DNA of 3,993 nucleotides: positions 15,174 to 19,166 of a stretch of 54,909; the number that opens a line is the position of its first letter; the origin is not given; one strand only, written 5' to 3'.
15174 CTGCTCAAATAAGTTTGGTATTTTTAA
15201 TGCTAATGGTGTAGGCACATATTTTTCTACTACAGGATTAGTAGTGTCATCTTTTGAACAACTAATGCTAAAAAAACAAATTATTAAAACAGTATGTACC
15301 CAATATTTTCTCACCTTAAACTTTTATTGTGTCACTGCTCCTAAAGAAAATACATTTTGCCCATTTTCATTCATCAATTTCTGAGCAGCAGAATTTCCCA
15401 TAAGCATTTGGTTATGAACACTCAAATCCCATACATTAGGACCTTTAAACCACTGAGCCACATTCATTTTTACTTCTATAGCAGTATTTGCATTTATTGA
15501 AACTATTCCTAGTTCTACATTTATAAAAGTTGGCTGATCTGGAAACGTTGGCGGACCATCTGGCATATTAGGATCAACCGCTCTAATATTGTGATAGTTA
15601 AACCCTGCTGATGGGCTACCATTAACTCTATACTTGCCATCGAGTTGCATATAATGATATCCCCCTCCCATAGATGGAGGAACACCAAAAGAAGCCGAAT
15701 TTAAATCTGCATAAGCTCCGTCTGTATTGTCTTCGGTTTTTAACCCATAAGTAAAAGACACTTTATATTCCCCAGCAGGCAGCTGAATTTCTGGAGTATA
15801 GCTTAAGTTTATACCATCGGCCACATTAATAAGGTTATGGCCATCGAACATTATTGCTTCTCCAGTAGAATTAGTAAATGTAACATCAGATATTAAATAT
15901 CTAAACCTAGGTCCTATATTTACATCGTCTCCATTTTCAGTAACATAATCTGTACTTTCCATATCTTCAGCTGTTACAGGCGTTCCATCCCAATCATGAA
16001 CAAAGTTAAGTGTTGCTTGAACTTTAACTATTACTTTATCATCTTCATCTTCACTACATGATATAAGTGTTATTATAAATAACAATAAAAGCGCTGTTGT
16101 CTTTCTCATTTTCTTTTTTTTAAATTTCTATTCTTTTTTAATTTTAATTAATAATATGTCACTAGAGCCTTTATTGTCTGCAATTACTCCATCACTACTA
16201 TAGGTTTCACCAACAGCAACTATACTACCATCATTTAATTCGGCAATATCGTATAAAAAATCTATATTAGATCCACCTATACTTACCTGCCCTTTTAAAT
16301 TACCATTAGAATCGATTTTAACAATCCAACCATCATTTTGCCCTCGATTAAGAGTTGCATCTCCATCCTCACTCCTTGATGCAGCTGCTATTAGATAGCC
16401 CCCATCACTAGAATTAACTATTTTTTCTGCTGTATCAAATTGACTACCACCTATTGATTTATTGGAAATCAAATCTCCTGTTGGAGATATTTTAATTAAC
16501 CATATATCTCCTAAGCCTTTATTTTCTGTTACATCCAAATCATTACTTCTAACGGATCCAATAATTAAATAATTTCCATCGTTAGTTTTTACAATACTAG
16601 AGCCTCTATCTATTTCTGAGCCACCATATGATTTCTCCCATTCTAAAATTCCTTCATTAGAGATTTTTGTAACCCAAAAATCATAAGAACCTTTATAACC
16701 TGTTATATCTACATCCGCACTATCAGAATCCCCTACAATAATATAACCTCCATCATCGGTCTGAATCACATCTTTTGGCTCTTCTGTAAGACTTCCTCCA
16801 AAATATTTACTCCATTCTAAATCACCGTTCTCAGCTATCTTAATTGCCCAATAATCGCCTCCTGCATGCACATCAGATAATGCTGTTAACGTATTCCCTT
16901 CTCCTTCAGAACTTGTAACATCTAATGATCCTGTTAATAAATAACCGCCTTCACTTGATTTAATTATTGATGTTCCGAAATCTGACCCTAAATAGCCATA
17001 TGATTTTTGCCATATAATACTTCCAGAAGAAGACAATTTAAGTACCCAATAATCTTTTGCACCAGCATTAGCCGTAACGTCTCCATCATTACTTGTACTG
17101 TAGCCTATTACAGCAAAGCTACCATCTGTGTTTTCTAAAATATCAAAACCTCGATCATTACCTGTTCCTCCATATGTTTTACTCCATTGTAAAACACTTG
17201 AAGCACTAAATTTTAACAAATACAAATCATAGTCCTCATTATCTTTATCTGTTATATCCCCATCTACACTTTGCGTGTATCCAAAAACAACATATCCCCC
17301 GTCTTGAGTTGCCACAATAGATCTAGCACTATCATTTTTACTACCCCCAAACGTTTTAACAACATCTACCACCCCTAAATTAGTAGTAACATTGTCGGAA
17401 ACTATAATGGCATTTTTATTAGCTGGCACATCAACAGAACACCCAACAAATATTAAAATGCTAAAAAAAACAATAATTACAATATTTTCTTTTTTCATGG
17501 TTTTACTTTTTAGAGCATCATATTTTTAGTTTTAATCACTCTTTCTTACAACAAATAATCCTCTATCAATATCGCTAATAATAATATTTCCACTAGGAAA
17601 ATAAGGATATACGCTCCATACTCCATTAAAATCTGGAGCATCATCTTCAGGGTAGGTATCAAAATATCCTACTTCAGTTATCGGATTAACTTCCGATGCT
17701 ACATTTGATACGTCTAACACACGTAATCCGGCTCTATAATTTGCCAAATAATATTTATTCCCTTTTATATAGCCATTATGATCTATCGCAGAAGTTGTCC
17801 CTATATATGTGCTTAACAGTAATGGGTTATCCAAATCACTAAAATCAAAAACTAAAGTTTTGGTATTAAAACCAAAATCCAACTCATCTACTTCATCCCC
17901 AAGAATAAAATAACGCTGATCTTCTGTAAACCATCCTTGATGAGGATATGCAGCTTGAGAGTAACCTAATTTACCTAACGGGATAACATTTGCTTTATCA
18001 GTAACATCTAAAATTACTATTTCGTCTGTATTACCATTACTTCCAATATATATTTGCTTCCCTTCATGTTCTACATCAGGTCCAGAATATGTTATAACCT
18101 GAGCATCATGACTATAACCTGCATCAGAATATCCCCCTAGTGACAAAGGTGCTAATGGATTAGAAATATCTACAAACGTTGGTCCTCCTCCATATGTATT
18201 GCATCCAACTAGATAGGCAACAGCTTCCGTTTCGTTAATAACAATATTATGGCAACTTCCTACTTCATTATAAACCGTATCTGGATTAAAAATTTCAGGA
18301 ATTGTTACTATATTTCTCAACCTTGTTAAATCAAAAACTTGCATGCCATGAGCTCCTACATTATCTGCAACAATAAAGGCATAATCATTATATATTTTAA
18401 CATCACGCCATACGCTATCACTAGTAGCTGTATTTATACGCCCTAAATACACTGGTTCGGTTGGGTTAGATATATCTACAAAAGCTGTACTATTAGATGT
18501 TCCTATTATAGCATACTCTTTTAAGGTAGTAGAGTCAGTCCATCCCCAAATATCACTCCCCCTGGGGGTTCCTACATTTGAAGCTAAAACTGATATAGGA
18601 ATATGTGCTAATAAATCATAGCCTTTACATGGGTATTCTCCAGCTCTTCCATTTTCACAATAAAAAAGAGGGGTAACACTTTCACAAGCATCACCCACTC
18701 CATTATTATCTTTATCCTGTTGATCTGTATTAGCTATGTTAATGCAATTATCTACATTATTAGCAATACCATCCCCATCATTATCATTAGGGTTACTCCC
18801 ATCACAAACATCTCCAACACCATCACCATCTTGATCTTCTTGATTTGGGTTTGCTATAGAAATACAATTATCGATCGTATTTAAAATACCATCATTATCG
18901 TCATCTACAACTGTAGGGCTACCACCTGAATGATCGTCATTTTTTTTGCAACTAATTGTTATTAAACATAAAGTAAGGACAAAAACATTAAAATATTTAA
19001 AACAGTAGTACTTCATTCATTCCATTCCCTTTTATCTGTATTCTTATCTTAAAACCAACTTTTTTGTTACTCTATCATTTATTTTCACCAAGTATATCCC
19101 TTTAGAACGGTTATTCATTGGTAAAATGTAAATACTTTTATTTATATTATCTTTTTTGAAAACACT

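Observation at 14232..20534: Five-gene envelope operon: two choice-of-anchor-B propellers, a 7-bladed propeller lipoprotein, an MbnP-like lipoprotein and an MbnH/MauG-like di-haem peroxidase, directly upstream of the suf operon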

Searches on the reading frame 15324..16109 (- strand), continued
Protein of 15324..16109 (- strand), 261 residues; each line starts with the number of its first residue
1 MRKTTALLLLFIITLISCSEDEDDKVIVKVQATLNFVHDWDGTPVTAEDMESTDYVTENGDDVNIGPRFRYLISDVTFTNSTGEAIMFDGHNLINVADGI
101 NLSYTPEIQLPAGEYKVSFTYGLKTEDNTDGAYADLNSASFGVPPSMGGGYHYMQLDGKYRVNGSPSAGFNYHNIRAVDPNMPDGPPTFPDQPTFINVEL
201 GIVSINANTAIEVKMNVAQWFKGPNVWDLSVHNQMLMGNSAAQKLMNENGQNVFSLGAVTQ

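Call 103: search_protein_families(library=pfam, proteins=[L079:12305-12961:+, L079:12922-13482:+, L079:13767-15890:+, L079:16352-18211:+, L038:7887-8282:+, L038:8328-9329:-, L038:9504-10448:+, L038:10584-11564:+, L038:11630-12202:+], max_evalue=0.0001)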
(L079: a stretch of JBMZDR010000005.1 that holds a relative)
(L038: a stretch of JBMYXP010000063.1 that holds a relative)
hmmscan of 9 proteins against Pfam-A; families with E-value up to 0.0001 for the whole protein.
L079:12305-12961:+ (218 aa): 1 family
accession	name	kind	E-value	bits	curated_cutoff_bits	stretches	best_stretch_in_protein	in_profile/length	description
PF04973.17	NMN_transporter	-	1.4e-49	168.9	27.3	1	29-209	2-175/175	Nicotinamide mononucleotide transporter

L079:12922-13482:+ (186 aa): 1 family
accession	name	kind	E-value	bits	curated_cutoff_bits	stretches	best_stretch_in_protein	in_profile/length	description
PF13521.12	AAA_28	-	8e-37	127.4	27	1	14-172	1-164/164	AAA domain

L079:13767-15890:+ (707 aa): 3 families
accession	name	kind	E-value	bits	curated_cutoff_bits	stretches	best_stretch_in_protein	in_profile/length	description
PF00593.30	TonB_dep_Rec_b-barrel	-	1.2e-23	85.1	27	1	256-659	41-436/436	TonB dependent receptor-like, beta-barrel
PF07715.20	Plug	-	1.4e-09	38.9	23.9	1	44-152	3-106/107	TonB-dependent Receptor Plug Domain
PF14905.12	OMP_b-brl_3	-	2.6e-07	30.5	27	1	438-679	154-399/408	Outer membrane protein beta-barrel family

L079:16352-18211:+ (619 aa): 2 families
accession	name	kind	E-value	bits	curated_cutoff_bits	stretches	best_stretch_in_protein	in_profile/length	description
PF01964.24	ThiC_Rad_SAM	-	5.9e-185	615.4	25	1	137-582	1-419/420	Radical SAM ThiC family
PF13667.11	ThiC-associated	-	5.9e-33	113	27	1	17-97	1-81/81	ThiC-associated domain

L038:7887-8282:+ (131 aa): 0 families

L038:8328-9329:- (333 aa): 3 families
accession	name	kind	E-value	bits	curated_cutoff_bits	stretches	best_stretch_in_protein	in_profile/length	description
PF07479.19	NAD_Gly3P_dh_C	-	7.5e-48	162.8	25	1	183-325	1-141/142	NAD-dependent glycerol-3-phosphate dehydrogenase C-terminus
PF01210.29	NAD_Gly3P_dh_N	-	6.2e-29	101.5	23.1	1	8-163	3-157/158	NAD-dependent glycerol-3-phosphate dehydrogenase N-terminus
PF20618.3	GPD_NAD_C_bact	-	5.6e-19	68.9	27.6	1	243-311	1-66/66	Bacterial GPD, NAD-dependent C-terminal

L038:9504-10448:+ (314 aa): 0 families

L038:10584-11564:+ (326 aa): 4 families
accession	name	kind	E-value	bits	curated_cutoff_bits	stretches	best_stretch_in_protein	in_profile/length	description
PF13377.12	Peripla_BP_3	-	1.2e-17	64.9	26.5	1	174-326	3-167/167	Periplasmic binding protein-like domain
PF00532.27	Peripla_BP_1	-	1.6e-16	61.1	22.2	1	58-306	1-263/281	Periplasmic binding proteins and sugar binding domain of LacI family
PF13407.12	Peripla_BP_4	-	1e-13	51.9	35.1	1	61-304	1-254/258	Periplasmic binding protein domain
PF00356.27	LacI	-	5e-12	45.9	27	1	2-47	1-46/46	Bacterial regulatory proteins, lacI family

L038:11630-12202:+ (190 aa): 1 family
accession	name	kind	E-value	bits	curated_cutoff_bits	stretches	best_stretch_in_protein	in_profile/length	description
PF13795.12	HupE_UreJ_2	-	5.7e-44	150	24.5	1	9-163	2-153/156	HupE / UreJ protein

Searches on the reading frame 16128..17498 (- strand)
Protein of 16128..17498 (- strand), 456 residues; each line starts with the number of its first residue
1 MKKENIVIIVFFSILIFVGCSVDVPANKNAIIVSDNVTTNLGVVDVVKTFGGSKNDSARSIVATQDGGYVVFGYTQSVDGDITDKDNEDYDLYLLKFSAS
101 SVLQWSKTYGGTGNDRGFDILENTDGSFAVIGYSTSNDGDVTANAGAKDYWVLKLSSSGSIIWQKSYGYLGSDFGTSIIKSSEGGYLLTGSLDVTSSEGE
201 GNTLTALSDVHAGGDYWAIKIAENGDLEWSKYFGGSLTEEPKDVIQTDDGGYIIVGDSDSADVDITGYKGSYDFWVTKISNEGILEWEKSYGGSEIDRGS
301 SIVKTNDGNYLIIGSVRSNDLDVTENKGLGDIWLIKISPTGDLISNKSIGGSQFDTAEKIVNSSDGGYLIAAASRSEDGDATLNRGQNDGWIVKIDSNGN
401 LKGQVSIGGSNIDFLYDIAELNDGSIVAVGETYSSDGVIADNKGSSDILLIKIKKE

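Call 3: search_protein_families(library=pfam, proteins=[window:16128-17498:-], max_evalue=0.01)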
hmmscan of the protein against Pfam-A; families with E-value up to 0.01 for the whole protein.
window:16128-17498:- (456 aa): 2 families
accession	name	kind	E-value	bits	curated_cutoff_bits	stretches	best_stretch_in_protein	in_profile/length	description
PF13734.11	Inhibitor_I69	-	0.004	18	25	0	238-291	42-94/98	Spi protease inhibitor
PF09837.15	DUF2064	-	0.0068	16.7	25.8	0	61-77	92-108/120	Uncharacterized protein conserved in bacteria (DUF2064)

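Call 4: search_protein_families(library=ncbifam, proteins=[window:16128-17498:-], max_evalue=0.01)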
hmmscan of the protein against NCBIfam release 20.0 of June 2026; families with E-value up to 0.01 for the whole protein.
window:16128-17498:- (456 aa): 1 family
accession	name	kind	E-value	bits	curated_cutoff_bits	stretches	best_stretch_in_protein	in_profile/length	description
NF008657.0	PRK11657.1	equivalog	0.0045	16.2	124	0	8-81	7-81/251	thiol:disulfide interchange protein DsbG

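Call 15: find_homologous_proteins(query=window:16128-17498:-)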
Query window:16128-17498:- (456 aa): 5578 proteins with E <= 0.001 among 8000 candidates; the best 120 are listed.
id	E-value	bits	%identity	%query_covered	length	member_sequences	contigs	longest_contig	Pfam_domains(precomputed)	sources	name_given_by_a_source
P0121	8.8e-289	976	100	100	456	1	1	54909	-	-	-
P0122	5.7e-216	736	74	100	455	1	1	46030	-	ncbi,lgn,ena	-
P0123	5.1e-195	667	68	100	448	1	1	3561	-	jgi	-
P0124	6.4e-185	633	65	97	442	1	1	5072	-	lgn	-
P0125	5.3e-183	627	64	100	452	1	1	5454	PF09837.16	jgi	-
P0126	4.0e-182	624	38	89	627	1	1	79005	PF18962.8,PF14505.13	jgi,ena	jgi:hypothetical protein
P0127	8.5e-182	623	65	99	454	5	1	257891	-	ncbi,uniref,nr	ncbi:hypothetical protein [uncultured Aquimarina sp.]|uniref:hypothetical protein n=1 Tax=uncultured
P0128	4.8e-179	614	66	93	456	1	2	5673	-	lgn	-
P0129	1.6e-177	609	61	98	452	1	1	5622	-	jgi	-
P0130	4.1e-164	565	56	99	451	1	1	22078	-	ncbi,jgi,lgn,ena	-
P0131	1.3e-161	557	55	100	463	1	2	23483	-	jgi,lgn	-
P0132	1.5e-160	553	56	100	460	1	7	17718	-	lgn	-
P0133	1.6e-160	553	56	99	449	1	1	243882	-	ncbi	-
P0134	5.1e-159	548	56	100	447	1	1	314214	-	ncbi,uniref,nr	ncbi:hypothetical protein L3X37_01280 [Sabulilitoribacter arenilitoris]|uniref:Bulb-type lectin doma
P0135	1.3e-158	547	54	99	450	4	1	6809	-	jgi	jgi:hypothetical protein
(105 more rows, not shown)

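Call 39: find_encoding_contigs(protein=P0126, flank=10000, max_places=2)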
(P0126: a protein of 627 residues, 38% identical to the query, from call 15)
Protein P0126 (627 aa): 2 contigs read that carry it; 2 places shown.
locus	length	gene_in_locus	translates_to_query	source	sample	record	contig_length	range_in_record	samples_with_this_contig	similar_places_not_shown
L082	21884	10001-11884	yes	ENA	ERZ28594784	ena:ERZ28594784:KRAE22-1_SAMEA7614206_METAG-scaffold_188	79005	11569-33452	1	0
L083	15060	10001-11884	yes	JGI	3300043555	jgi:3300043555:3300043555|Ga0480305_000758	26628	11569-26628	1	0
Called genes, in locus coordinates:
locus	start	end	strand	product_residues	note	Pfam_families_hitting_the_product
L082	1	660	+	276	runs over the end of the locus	PF04085:MreC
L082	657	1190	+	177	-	-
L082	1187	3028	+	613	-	PF03717:PBP_dimer, PF00905:Transpeptidase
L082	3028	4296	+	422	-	PF01098:FTSW_RODA_SPOVE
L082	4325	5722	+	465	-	-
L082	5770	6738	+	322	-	-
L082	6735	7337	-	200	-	-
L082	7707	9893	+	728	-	PF18962:Por_Secre_tail (faint), PF00801:PKD (weak), PF18911:PKD_4 (weak)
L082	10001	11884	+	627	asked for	PF14505:DUF4438 (faint), PF18962:Por_Secre_tail (weak)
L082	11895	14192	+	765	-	PF06739:SBBP (faint), PF18962:Por_Secre_tail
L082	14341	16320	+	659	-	PF18962:Por_Secre_tail (faint), PF13585:CHU_C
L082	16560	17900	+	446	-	PF14501:HATPase_c_5 (faint), PF00512:HisKA, PF02518:HATPase_c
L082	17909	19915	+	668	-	PF28559:TPR_SusR (weak), PF07719:TPR_2 (faint), PF13424:TPR_12 (weak), PF00512:HisKA, PF02518:HATPase_c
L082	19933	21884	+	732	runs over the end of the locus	PF07696:7TMR-DISMED2, PF07695:7TMR-DISM_7TM, PF00512:HisKA, PF02518:HATPase_c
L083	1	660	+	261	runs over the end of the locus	PF04085:MreC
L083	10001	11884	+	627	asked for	PF14505:DUF4438 (faint), PF18962:Por_Secre_tail (weak)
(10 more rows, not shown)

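Call 43: predict_structure(alignment_id=A2)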
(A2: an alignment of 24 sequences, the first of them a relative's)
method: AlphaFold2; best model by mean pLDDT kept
length: 456 residues; sequences in the alignment: 24
mean_pLDDT: 81.4   pTM: 0.83
mean pLDDT of the five models: 81.4, 80.5, 76.5, 75.1, 74.9
residues with pLDDT >= 90: 198; 70-90: 163; 50-70: 63; < 50: 32
segments of 3 or more residues with pLDDT < 50: 18-37, 205-213
pLDDT, mean of each block of 10 residues (from residue 1): 61 56 32 40 76 84 96 84 76 92 89 88 95 79 74 94 88 90 93 69 47 69 94 68 94 84 58 84 88 86 96 90 79 94 91 91 94 86 81 92 87 94 94 85 80 83
secondary structure, 60 per line:
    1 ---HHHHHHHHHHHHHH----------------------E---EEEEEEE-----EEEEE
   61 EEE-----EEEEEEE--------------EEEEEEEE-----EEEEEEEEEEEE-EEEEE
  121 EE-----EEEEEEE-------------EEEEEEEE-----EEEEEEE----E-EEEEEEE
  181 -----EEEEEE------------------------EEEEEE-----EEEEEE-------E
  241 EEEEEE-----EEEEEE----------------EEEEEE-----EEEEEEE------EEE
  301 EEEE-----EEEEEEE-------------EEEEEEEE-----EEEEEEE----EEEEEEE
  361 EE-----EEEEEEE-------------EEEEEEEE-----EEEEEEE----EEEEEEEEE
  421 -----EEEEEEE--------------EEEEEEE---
elements in order: H4-17 E44-50 E56-63 E69-75 E90-97 E103-114 E116-122 E128-134 E148-155 E161-167 E174-180 E186-191 E216-221 E227-232 E240-246 E252-257 E274-279 E285-291 E298-304 E310-316 E330-337 E343-349 E354-362 E368-374 E388-395 E401-407 E412-420 E426-432 E447-453

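Call 46: fold_search(model_id=the predicted structure, library=pdb)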
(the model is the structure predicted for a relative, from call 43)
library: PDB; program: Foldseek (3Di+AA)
matches with E <= 10: 818; with E <= 0.001: 321
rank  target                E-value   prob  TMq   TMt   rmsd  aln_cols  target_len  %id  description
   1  7fh7                  5.0e-21  1.00  0.77  0.55   3.7       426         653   22  Friedel-Crafts alkylation enzyme CylK mutant Y37F (released 2022-02-16)
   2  7fh6                  5.5e-21  1.00  0.75  0.53   3.6       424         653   21  Friedel-Crafts alkylation enzyme CylK (released 2022-02-16)
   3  7fh8                  7.3e-21  1.00  0.76  0.54   3.6       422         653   21  Friedel-Crafts alkylation enzyme CylK mutant H391A (released 2022-02-16)
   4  7roo                  4.4e-20  1.00  0.74  0.53   3.5       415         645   22  Crystal structure of Friedel-Crafts alkylating enzyme CylK from Cylindospermum licheniforme with bromide (released 2022-03-23)
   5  7ron                  5.6e-20  1.00  0.73  0.54   3.6       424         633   22  Crystal structure of the Friedel-Crafts alkylating enzyme CylK from Cylindospermum licheniforme (released 2022-03-23)
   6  6tjh_A                3.8e-11  1.00  0.43  0.52   8.9       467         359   14  Crystal structure of the computationally designed Cake9 protein (released 2020-05-06)
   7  6tjg                  1.0e-10  1.00  0.45  0.60   7.5       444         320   16  Crystal structure of the computationally designed Cake8 protein (released 2020-05-06)
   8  7dxn_B                2.2e-08  1.00  0.43  0.52   8.6       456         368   14  Plant growth-promoting factor YxaL from Bacillus velezensis (released 2022-01-19)
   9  7dxn_A                3.3e-08  1.00  0.46  0.54   6.4       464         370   14  Plant growth-promoting factor YxaL from Bacillus velezensis (released 2022-01-19)
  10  6tjf_A                4.3e-08  1.00  0.36  0.61   7.1       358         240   16  Crystal structure of the computationally designed Cake6 protein (released 2020-05-06)
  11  7awz                  8.2e-08  1.00  0.44  0.60   8.3       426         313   12  Crystal structure of the computationally designed Scone-E protein (released 2021-01-13)
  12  4h5i_B                9.4e-08  1.00  0.53  0.68   5.2       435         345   14  Crystal Structure of the Guanine Nucleotide Exchange Factor Sec12 (P1 form) (released 2012-11-07)
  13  3no2                  9.9e-08  1.00  0.36  0.57   5.9       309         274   13  Crystal structure of a protein of unknown function (BACCAC_01654) from Bacteroides caccae at 1.35 A resolution (released 2010-07-28)
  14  7ax2                  1.1e-07  1.00  0.40  0.56   8.4       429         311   12  Crystal structure of the computationally designed Scone-E protein co-crystallized with STA, form b (released 2021-01-13)
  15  5xyi_g                1.5e-07  1.00  0.49  0.69   5.1       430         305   12  Small subunit of Trichomonas vaginalis ribosome (released 2017-08-30)
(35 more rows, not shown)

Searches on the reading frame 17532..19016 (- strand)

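Call 3: search_protein_families(library=pfam, proteins=[window:17532-19016:-], max_evalue=0.01)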
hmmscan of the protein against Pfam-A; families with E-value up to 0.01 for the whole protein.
window:17532-19016:- (494 aa): 2 families
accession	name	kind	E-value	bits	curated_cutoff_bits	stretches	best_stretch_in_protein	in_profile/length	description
PF02412.23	TSP_3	-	9.9e-15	54.4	25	2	60-99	1-36/36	Thrombospondin type 3 repeat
PF08309.17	LVIVD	-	3.7e-09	36.2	20.2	1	167-196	12-42/42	LVIVD repeat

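Call 4: search_protein_families(library=ncbifam, proteins=[window:17532-19016:-], max_evalue=0.01)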
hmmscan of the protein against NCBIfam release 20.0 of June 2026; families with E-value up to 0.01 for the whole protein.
window:17532-19016:- (494 aa): 3 families
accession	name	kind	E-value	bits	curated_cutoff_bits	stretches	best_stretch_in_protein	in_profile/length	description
TIGR04312.1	choice_anch_B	subfamily_domain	2.4e-159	530.5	100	1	120-492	2-364/364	choice-of-anchor B family protein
NF047638.1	throspo3_MtsC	equivalog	1.5e-19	70.2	350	1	33-113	190-266/428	cell-cell cohesion MYXO-CTERM protein MtsC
NF045500.1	Omp28_seleno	equivalog_domain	5.5e-17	62.2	200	2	37-75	273-311/377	Omp28-related selenoprotein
